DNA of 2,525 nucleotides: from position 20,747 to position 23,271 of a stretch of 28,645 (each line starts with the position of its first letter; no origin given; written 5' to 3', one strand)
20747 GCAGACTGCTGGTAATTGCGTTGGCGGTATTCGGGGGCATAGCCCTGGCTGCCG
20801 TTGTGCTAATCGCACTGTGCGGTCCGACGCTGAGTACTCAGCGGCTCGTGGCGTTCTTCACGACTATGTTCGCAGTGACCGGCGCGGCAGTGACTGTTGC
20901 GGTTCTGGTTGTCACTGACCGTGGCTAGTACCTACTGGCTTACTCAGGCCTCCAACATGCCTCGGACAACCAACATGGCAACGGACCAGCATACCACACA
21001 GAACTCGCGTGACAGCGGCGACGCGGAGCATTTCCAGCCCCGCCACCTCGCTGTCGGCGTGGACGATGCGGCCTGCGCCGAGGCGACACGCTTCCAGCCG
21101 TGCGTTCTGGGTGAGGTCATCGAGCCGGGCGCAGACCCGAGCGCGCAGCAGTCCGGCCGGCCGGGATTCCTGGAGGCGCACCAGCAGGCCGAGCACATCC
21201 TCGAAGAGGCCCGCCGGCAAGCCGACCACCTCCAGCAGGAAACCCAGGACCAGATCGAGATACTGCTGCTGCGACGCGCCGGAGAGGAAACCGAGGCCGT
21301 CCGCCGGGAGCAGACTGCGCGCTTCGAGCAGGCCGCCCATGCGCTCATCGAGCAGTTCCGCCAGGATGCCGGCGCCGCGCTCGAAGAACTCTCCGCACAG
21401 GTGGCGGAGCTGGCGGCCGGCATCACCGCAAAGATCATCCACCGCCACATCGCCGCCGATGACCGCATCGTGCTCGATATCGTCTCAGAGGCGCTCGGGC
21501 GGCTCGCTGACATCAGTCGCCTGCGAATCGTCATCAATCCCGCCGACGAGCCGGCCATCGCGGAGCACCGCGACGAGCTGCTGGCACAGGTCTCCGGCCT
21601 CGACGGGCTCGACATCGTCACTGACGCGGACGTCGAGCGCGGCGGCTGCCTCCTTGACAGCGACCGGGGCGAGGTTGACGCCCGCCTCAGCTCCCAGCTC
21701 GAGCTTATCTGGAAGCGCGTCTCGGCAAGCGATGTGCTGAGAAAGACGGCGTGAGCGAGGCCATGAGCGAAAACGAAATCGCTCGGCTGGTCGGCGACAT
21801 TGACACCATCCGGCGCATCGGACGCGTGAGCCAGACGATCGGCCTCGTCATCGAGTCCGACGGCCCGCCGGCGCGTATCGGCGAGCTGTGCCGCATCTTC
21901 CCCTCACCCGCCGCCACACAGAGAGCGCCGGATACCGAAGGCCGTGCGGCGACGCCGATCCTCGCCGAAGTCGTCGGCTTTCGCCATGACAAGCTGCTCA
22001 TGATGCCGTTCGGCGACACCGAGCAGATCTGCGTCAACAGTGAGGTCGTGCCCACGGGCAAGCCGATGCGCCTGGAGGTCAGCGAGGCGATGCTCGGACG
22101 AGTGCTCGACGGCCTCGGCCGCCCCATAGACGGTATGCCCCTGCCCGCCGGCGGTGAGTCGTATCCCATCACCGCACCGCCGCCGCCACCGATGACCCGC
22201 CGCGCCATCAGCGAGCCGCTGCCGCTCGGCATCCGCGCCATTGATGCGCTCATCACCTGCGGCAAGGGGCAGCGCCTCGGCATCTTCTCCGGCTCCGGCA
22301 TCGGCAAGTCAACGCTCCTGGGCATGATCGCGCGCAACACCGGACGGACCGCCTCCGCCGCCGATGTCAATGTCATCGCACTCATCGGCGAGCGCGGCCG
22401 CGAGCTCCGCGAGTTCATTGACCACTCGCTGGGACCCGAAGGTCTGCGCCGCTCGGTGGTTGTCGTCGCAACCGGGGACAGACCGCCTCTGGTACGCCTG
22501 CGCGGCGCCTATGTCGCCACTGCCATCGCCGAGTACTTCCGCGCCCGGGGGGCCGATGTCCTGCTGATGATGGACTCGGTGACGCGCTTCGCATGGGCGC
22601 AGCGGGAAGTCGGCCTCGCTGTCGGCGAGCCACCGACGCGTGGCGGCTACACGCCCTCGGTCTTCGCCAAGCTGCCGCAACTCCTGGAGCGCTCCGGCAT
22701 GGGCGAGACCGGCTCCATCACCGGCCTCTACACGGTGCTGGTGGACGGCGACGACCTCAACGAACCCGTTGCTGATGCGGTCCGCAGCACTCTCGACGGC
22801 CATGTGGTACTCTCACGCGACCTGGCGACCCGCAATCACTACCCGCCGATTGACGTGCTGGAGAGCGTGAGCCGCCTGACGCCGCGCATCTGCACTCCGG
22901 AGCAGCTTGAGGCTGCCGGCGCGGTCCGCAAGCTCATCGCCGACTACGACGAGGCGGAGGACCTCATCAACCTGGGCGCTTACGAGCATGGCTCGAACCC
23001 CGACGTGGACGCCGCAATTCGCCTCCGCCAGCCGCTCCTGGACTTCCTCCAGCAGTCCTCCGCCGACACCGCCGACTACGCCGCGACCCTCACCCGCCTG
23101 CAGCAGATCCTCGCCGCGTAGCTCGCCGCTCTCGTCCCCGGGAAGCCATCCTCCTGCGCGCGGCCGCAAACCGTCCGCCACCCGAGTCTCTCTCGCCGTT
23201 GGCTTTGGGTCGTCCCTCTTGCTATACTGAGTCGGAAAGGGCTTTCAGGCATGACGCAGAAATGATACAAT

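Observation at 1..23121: A RepA/iteron/ParA replicon origin embedded in the middle of a flagellar-chemotaxis regulon: candidate motility chromid or megaplasmid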

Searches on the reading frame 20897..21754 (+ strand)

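Call 5: search_protein_families(library=pfam, proteins=[window:20897-21754:+], max_evalue=0.01)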
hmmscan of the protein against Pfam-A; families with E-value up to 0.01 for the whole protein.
window:20897-21754:+ (285 aa): 3 families
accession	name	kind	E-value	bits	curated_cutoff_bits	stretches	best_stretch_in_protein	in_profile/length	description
PF02108.21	FliH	-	2.5e-20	73.1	24.1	1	146-269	6-126/128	Flagellar assembly protein FliH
PF00430.23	ATP-synt_B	-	0.0018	18.8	28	1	90-181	48-131/132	ATP synthase B/B' CF(0)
PF06188.17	HrpE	-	0.0074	16.6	23.5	0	83-162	28-106/191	HrpE/YscL/FliH and V-type ATPase subunit E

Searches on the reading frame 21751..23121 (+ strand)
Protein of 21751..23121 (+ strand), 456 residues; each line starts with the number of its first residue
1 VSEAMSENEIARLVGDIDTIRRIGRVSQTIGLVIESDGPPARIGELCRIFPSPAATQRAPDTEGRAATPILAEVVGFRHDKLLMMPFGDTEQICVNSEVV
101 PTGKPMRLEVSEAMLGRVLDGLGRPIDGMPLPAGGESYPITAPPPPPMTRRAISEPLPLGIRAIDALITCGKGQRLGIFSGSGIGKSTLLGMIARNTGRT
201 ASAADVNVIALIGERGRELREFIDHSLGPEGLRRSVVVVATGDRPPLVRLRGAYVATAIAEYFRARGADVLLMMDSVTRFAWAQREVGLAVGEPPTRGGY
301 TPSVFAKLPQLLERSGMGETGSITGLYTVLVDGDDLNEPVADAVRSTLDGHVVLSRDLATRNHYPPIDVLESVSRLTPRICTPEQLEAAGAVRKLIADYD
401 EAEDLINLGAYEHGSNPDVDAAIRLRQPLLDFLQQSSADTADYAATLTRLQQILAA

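Call 5: search_protein_families(library=pfam, proteins=[window:21751-23121:+], max_evalue=0.01)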
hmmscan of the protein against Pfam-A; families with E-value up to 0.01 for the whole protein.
window:21751-23121:+ (456 aa): 4 families
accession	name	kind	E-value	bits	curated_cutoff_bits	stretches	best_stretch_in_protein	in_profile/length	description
PF00006.31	ATP-synt_ab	-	3.6e-87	291.9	29.5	1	160-374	1-213/213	ATP synthase alpha/beta family, nucleotide-binding domain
PF18269.6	T3SS_ATPase_C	-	4.6e-24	84.5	22.7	1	382-452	2-72/72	T3SS EscN ATPase C-terminal domain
PF02874.29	ATP-synt_ab_N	-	1.2e-06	29.3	20.9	1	26-103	1-69/69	ATP synthase alpha/beta family, beta-barrel domain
PF00005.33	ABC_tran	-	0.0019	19.2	25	1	169-201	7-39/137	ABC transporter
